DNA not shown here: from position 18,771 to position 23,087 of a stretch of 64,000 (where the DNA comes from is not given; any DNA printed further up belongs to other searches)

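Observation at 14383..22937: VirB10 and the adjacent 1338-aa ORF are built from arrays of the same 17-residue repeat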

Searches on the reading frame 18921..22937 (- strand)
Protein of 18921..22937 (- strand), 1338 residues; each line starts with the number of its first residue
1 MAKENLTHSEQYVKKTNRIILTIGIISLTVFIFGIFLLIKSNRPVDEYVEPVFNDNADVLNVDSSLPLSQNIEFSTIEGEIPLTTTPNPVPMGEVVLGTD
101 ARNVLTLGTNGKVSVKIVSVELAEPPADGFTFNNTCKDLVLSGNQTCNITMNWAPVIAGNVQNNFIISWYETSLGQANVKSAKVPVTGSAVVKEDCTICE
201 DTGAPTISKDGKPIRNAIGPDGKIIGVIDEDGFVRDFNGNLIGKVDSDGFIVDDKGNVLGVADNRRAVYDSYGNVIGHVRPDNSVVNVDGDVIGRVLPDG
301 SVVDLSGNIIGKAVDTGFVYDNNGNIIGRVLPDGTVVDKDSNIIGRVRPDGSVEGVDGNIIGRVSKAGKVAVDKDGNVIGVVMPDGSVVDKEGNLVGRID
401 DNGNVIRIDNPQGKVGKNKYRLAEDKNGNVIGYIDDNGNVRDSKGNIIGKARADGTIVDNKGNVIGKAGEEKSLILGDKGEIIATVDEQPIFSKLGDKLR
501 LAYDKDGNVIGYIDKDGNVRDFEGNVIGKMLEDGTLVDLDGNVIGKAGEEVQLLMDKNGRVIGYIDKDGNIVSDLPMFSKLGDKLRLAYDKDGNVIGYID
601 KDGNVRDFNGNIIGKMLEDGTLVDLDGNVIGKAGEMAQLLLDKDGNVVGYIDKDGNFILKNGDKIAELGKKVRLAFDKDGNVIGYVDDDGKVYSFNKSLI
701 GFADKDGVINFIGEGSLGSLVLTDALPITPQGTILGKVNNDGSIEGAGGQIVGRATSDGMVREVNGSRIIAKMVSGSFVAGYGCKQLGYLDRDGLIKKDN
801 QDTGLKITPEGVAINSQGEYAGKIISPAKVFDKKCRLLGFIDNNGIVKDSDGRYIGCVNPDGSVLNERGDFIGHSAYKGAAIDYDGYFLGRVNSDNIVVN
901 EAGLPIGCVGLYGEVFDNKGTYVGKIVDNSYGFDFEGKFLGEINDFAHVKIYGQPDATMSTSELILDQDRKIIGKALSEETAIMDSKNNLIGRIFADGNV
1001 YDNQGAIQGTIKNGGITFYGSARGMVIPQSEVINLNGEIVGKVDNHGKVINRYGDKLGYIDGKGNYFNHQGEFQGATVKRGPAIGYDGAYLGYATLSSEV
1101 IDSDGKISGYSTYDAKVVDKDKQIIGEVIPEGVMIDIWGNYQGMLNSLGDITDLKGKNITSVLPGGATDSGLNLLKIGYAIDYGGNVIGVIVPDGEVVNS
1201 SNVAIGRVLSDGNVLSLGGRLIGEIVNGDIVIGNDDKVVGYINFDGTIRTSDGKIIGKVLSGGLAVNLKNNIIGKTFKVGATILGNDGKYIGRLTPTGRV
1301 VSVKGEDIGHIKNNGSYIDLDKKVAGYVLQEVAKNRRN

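Call 5: search_protein_families(library=pfam, proteins=[window:18921-22937:-], max_evalue=0.01)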
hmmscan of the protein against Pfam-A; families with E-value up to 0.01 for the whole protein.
window:18921-22937:- (1338 aa): 8 families
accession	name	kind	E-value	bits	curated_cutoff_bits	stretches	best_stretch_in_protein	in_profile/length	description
PF21785.3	Bflower_2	-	1.6e-80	266.7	38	10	224-313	11-96/112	5-fold beta-flower protein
PF21784.3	Bflower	-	2.7e-35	121.7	25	4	503-567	4-65/116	4-fold beta flower protein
PF12396.14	DUF3659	-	2.1e-28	98.4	24.8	2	282-330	11-55/61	Protein of unknown function (DUF3659)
PF05593.20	RHS_repeat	-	7.3e-09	36.3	22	0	290-336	5-38/38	RHS Repeat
PF20606.3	DUF6799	-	1.7e-05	24.9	26.8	0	530-562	28-57/63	Domain of unknown function (DUF6799)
PF15780.11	ASH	-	0.00082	19.9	27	1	90-162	14-83/98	Abnormal spindle-like microcephaly-assoc'd, ASPM-SPD-2-Hydin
PF00659.24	POLO_box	-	0.0012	19.2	23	0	583-609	20-46/61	POLO box duplicated region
PF12645.13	HTH_16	-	0.0098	16.4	22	0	673-690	32-49/65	Helix-turn-helix domain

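Call 10: search_protein_families(library=ncbifam, proteins=[window:18921-22937:-], max_evalue=0.001)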
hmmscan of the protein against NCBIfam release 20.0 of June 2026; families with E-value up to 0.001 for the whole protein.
window:18921-22937:- (1338 aa): 2 families
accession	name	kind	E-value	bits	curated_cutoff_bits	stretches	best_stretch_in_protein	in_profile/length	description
TIGR01643.1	YD_repeat_2x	repeat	2.2e-20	72.3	15.8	0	320-353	1-38/42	YD repeat-containing protein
NF012200.0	choice_anch_D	domain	2.4e-05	24.8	45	1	84-165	18-99/108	choice-of-anchor D domain-containing protein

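Call 31: find_homologous_proteins(query=window:18921-22937:-)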
Query window:18921-22937:- (1338 aa): 955 proteins with E <= 0.001 among 8000 candidates; the best 120 are listed.
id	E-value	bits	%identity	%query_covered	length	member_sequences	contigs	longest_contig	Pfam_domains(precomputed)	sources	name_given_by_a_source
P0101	0.0e+0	1427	49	69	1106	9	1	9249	PF21784.4,PF05593.20,PF12396.15,PF21785.4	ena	-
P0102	0.0e+0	1424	48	69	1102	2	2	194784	PF21784.4,PF05593.20,PF12396.15,PF21785.4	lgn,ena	-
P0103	0.0e+0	1413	49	69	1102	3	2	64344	PF15780.12,PF21784.4,PF05593.20,PF12396.15,PF21785.4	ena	-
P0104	0.0e+0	1380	49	63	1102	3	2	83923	PF21784.4,PF05593.20,PF12396.15,PF21785.4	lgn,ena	-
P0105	0.0e+0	1374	48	69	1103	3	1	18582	PF21784.4,PF05593.20,PF12396.15,PF21785.4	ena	-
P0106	0.0e+0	1336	48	63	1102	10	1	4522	PF21784.4,PF05593.20,PF12396.15,PF21785.4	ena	-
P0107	0.0e+0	1311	48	62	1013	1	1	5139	PF21784.4,PF05593.20,PF12396.15,PF21785.4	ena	-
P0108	0.0e+0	1212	34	100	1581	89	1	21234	PF21784.4,PF05593.20,PF12396.15,PF21785.4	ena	-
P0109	0.0e+0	1117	35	85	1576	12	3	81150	PF21784.4,PF05593.20,PF12396.15,PF21785.4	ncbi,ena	-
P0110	0.0e+0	1115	42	100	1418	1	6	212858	PF21784.4,PF05593.20,PF12396.15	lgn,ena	-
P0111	0.0e+0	1114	42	100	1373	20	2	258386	PF21784.4,PF05593.20,PF12396.15,PF21785.4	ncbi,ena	-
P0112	0.0e+0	1113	43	100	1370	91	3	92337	PF21784.4,PF05593.20,PF12396.15,PF21785.4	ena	-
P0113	0.0e+0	1049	39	100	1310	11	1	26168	PF21784.4,PF05593.20,PF12396.15,PF21785.4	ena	-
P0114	0.0e+0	1044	40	100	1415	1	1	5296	PF21784.4,PF05593.20,PF12396.15,PF21785.4,PF15535.13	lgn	-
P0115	0.0e+0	1040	41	100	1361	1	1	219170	PF21784.4,PF05593.20,PF12396.15,PF21785.4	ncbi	-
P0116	0.0e+0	1035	39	100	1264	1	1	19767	PF21784.4,PF05593.20,PF12396.15,PF21785.4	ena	-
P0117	0.0e+0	1031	40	100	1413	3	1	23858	PF21784.4,PF05593.20,PF12396.15,PF21785.4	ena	-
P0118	0.0e+0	1025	44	67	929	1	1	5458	PF21784.4,PF05593.20,PF12396.15,PF21785.4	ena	-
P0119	0.0e+0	1020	39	100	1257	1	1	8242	PF21784.4,PF05593.20,PF12396.15,PF21785.4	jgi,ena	-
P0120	0.0e+0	1020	38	100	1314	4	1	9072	PF21784.4,PF05593.20,PF12396.15,PF21785.4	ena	-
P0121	0.0e+0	1013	41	100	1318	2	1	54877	PF21784.4,PF12396.15,PF21785.4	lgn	-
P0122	8.1e-298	1009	37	73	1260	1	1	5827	PF21784.4,PF05593.20,PF12396.15,PF21785.4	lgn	-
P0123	7.8e-295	999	38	69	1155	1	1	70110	PF21784.4,PF05593.20,PF12396.15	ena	-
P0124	1.0e-294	999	38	100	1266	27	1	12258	PF21784.4,PF05593.20,PF12396.15,PF21785.4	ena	-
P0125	1.1e-294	999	39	100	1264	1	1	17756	PF21784.4,PF05593.20,PF12396.15,PF21785.4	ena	-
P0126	7.4e-293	993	36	100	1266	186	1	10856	PF21784.4,PF05593.20,PF12396.15,PF21785.4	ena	-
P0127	5.7e-292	990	39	100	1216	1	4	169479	PF21784.4,PF05593.20,PF12396.15,PF21785.4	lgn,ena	-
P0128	6.0e-292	990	39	100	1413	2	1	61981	PF21784.4,PF12396.15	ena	-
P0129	8.9e-290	983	36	100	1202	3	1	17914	PF21784.4,PF05593.20,PF12396.15,PF21785.4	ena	-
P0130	1.1e-287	976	37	77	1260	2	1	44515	PF21784.4,PF05593.20,PF12396.15,PF21785.4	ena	-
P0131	6.5e-286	970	37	100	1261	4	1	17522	PF21784.4,PF05593.20,PF12396.15,PF21785.4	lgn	-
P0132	1.1e-285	969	38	100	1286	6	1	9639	PF21784.4,PF05593.20,PF12396.15,PF21785.4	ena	-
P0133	7.2e-280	950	36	77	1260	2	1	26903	PF21784.4,PF05593.20,PF12396.15,PF21785.4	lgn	-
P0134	3.9e-268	911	38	72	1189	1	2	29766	PF21784.4,PF05593.20,PF12396.15,PF21785.4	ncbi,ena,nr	ncbi:MAG: DUF3659 domain-containing protein [Alphaproteobacteria bacterium]|nr:DUF3659 domain-contai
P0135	1.3e-232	793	28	99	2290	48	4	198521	PF21784.4,PF05593.20,PF12396.15,PF21785.4,PF03743.20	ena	-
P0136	3.3e-219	749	28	100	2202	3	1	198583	PF21784.4,PF05593.20,PF12396.15,PF21785.4,PF03743.20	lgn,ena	-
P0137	4.2e-219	748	28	99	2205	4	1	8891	PF21784.4,PF05593.20,PF12396.15,PF21785.4,PF03743.20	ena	-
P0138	1.2e-218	747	28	100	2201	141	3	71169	PF21784.4,PF05593.20,PF12396.15,PF21785.4,PF03743.20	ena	-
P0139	3.2e-215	736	29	98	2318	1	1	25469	PF21784.4,PF05593.20,PF06004.19,PF12396.15,PF21785.4,PF03743.20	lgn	-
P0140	3.4e-215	735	27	100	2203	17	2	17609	PF21784.4,PF05593.20,PF12396.15,PF21785.4,PF03743.20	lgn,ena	-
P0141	2.1e-204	700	38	75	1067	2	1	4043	PF21784.4,PF12396.15,PF21785.4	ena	-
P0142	6.7e-189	648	28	99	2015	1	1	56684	PF21784.4,PF05593.20,PF12396.15,PF21785.4,PF03743.20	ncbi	-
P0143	1.2e-180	621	28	99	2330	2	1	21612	PF21784.4,PF05593.20,PF12396.15,PF21785.4,PF03743.20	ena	-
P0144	1.8e-178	614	26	99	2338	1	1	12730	PF21784.4,PF05593.20,PF12396.15,PF21785.4,PF03743.20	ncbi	-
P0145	1.4e-175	604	26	99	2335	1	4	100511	PF21784.4,PF05593.20,PF12396.15,PF21785.4,PF03743.20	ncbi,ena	-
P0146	3.4e-175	603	26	98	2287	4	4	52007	PF21784.4,PF05593.20,PF12396.15,PF21785.4,PF03743.20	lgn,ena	-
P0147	1.5e-173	598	26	98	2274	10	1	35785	PF21784.4,PF12396.15,PF21785.4,PF03743.20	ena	-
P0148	9.5e-171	588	25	98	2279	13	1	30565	PF21784.4,PF12396.15,PF21785.4,PF03743.20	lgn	-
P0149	1.4e-170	588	26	99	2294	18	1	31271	PF21784.4,PF05593.20,PF12396.15,PF21785.4,PF03743.20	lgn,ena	-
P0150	1.7e-169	584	27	99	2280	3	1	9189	PF21784.4,PF12396.15,PF21785.4,PF03743.20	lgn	-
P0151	2.9e-168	580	28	79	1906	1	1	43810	PF21784.4,PF05593.20,PF12396.15,PF21785.4,PF03743.20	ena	-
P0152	1.1e-167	578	28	99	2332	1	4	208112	PF21784.4,PF12396.15,PF21785.4,PF03743.20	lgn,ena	-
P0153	1.6e-167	578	26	98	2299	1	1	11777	PF21784.4,PF12396.15,PF21785.4,PF03743.20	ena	-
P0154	1.1e-166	575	26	99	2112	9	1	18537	PF21784.4,PF12396.15,PF21785.4,PF03743.20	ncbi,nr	ncbi:MAG: DUF3659 domain-containing protein, partial [Alphaproteobacteria bacterium]|nr:DUF3659 doma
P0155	3.7e-166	573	26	99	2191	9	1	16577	PF21784.4,PF12396.15,PF21785.4,PF03743.20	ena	-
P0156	7.0e-166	572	27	98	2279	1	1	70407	PF21784.4,PF12396.15,PF21785.4,PF03743.20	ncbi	-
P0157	8.4e-166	572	27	99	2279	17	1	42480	PF21784.4,PF12396.15,PF21785.4,PF03743.20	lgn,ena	-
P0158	1.1e-165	571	26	99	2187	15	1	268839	PF21784.4,PF12396.15,PF21785.4,PF03743.20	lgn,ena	-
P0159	1.8e-165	571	26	98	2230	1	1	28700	PF21784.4,PF12396.15,PF21785.4,PF03743.20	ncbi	-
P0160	1.8e-164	567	26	94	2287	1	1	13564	PF21784.4,PF05593.20,PF12396.15,PF21785.4,PF03743.20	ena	-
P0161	1.2e-162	561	26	98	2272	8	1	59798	PF21784.4,PF12396.15,PF21785.4,PF03743.20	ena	-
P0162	7.3e-160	552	27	99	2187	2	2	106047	PF21784.4,PF12396.15,PF21785.4,PF03743.20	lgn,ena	-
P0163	1.1e-159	552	25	98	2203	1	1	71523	PF21784.4,PF12396.15,PF21785.4,PF03743.20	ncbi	-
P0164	1.3e-159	551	37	62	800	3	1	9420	PF21784.4,PF12396.15,PF21785.4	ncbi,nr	ncbi:MAG: DUF3659 domain-containing protein, partial [Alphaproteobacteria bacterium]|nr:DUF3659 doma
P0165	2.4e-159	550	26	98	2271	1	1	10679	PF21784.4,PF12396.15,PF21785.4,PF03743.20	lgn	-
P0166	1.2e-158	548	25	99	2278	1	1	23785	PF21784.4,PF12396.15,PF21785.4,PF03743.20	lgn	-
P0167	9.4e-157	542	27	99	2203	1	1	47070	PF21784.4,PF12396.15,PF21785.4,PF03743.20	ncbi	-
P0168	2.1e-156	541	26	99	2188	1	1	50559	PF21784.4,PF12396.15,PF21785.4,PF03743.20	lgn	-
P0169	3.2e-156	540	27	98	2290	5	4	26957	PF21784.4,PF12396.15,PF21785.4,PF03743.20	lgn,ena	-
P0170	8.8e-156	539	26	98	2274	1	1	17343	PF21784.4,PF12396.15,PF21785.4,PF03743.20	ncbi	-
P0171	9.4e-155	535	26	98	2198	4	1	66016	PF21784.4,PF12396.15,PF21785.4,PF03743.20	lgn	-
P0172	1.0e-154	535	26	99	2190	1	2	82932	PF21784.4,PF12396.15,PF21785.4,PF03743.20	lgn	-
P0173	3.8e-154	533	26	99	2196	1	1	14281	PF21784.4,PF21785.4,PF03743.20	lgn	-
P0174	8.3e-154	532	25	99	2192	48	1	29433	PF21784.4,PF21785.4,PF03743.20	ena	-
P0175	5.6e-153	529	27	97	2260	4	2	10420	PF21784.4,PF12396.15,PF21785.4,PF03743.20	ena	-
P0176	9.5e-153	529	26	99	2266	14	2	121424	PF21784.4,PF12396.15,PF21785.4,PF03743.20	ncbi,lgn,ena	-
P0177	6.4e-152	526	26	99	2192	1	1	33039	PF21784.4,PF12396.15,PF21785.4,PF03743.20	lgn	-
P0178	1.2e-151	525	26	99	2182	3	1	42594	PF21784.4,PF12396.15,PF21785.4,PF03743.20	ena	-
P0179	7.9e-151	522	26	99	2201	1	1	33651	PF21784.4,PF12396.15,PF21785.4,PF03743.20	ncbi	-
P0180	5.5e-150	519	25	99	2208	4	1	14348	PF21784.4,PF12396.15,PF21785.4,PF03743.20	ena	-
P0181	1.0e-148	515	27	99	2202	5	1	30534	PF21784.4,PF12396.15,PF21785.4,PF03743.20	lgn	-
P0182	7.4e-147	509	27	99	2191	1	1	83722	PF21784.4,PF21785.4,PF03743.20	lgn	-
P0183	8.6e-147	509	25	98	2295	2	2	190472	PF21784.4,PF03743.20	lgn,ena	-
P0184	3.2e-146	507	26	99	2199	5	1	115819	PF21784.4,PF12396.15,PF21785.4,PF03743.20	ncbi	-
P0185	3.4e-146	507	26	99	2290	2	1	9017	PF21784.4,PF21785.4,PF03743.20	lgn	-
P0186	8.6e-146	506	26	98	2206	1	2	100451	PF21784.4,PF12396.15,PF21785.4,PF03743.20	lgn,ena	-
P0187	1.4e-144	502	26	98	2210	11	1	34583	PF21784.4,PF12396.15,PF21785.4,PF03743.20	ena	-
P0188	1.7e-144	501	26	99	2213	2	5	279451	PF21784.4,PF12396.15,PF21785.4,PF03743.20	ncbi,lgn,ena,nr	ncbi:MAG: DUF3659 domain-containing protein [Alphaproteobacteria bacterium]|nr:DUF3659 domain-contai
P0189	1.8e-144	501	27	99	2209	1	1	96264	PF21784.4,PF21785.4,PF03743.20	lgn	-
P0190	5.3e-144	500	32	43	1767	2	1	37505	PF21784.4,PF05593.20,PF12396.15,PF21785.4,PF03743.20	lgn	-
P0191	9.3e-143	495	26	98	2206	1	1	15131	PF21784.4,PF12396.15,PF21785.4,PF03743.20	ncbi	-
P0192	6.1e-141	489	26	99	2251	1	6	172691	PF21784.4,PF12396.15,PF21785.4,PF03743.20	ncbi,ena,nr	ncbi:MAG: hypothetical protein J6V53_03910 [Alphaproteobacteria bacterium]|nr:hypothetical protein [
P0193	9.2e-140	486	26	82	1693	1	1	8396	PF21784.4,PF12396.15,PF21785.4,PF03743.20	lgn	-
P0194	1.6e-139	485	27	99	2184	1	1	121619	PF21784.4,PF21785.4,PF03743.20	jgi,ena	-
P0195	9.0e-139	482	27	99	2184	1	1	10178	PF21784.4,PF21785.4,PF03743.20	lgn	-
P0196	3.0e-138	481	29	63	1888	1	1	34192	PF21784.4,PF12396.15,PF21785.4,PF03743.20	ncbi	-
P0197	4.1e-138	480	25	99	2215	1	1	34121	PF21784.4,PF21785.4,PF03743.20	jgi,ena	-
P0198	1.7e-137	478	27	98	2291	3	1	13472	PF21784.4,PF12396.15,PF21785.4,PF03743.20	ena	-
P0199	1.3e-134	468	27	99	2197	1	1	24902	PF21784.4,PF12396.15,PF21785.4,PF03743.20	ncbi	-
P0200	1.1e-129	452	27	85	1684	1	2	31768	PF21784.4,PF05593.20,PF12396.15,PF21785.4,PF03743.20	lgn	-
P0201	5.3e-127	443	25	98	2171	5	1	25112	PF21784.4,PF12396.15,PF21785.4,PF03743.20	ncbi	-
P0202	8.4e-127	443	26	99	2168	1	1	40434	PF21784.4,PF21785.4,PF03743.20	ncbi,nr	ncbi:MAG: TrbI/VirB10 family protein [Alphaproteobacteria bacterium]|nr:TrbI/VirB10 family protein [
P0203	2.0e-126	441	26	98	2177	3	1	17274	PF21784.4,PF21785.4,PF03743.20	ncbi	-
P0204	2.0e-124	435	25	98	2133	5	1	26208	PF21784.4,PF21785.4,PF03743.20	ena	-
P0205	1.8e-123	432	29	48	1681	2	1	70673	PF21784.4,PF05593.20,PF12396.15,PF21785.4,PF03743.20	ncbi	-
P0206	4.4e-123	430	27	83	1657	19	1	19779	PF21784.4,PF05593.20,PF12396.15,PF21785.4,PF03743.20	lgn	-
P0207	4.3e-121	424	25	88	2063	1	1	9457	PF21784.4,PF21785.4,PF03743.20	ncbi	ncbi:MAG: TrbI/VirB10 family protein [Alphaproteobacteria bacterium]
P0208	9.6e-121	423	26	98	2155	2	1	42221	PF21784.4,PF21785.4,PF03743.20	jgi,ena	-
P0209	1.3e-116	409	27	97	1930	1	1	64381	PF21784.4,PF12396.15,PF21785.4,PF03743.20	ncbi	-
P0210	1.8e-116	408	26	83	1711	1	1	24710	PF21784.4,PF12396.15,PF21785.4,PF03743.20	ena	-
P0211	1.2e-115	406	30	65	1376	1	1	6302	PF21784.4,PF05593.20,PF12396.15,PF21785.4,PF03743.20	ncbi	-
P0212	5.2e-114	400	25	99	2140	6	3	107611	PF21784.4,PF21785.4,PF03743.20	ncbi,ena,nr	ncbi:MAG: TrbI/VirB10 family protein [Alphaproteobacteria bacterium]|nr:TrbI/VirB10 family protein [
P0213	6.3e-114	400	26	99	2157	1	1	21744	PF21784.4,PF21785.4,PF03743.20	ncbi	ncbi:MAG: TrbI/VirB10 family protein [Alphaproteobacteria bacterium]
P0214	2.2e-112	395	25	78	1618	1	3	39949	PF21784.4,PF12396.15,PF21785.4,PF03743.20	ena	-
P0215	3.9e-112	394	25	78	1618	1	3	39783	PF21784.4,PF12396.15,PF21785.4,PF03743.20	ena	-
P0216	4.2e-112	394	25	78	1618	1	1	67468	PF21784.4,PF12396.15,PF21785.4,PF03743.20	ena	-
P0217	4.6e-112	394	31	41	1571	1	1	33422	PF21784.4,PF12396.15,PF21785.4,PF03743.20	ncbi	-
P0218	5.4e-112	394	26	80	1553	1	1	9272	PF21784.4,PF12396.15,PF21785.4,PF03743.20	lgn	-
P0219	6.2e-112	393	25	78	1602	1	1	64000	PF21784.4,PF12396.15,PF21785.4,PF03743.20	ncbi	-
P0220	1.1e-111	393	25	78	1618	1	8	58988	PF21784.4,PF12396.15,PF21785.4,PF03743.20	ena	-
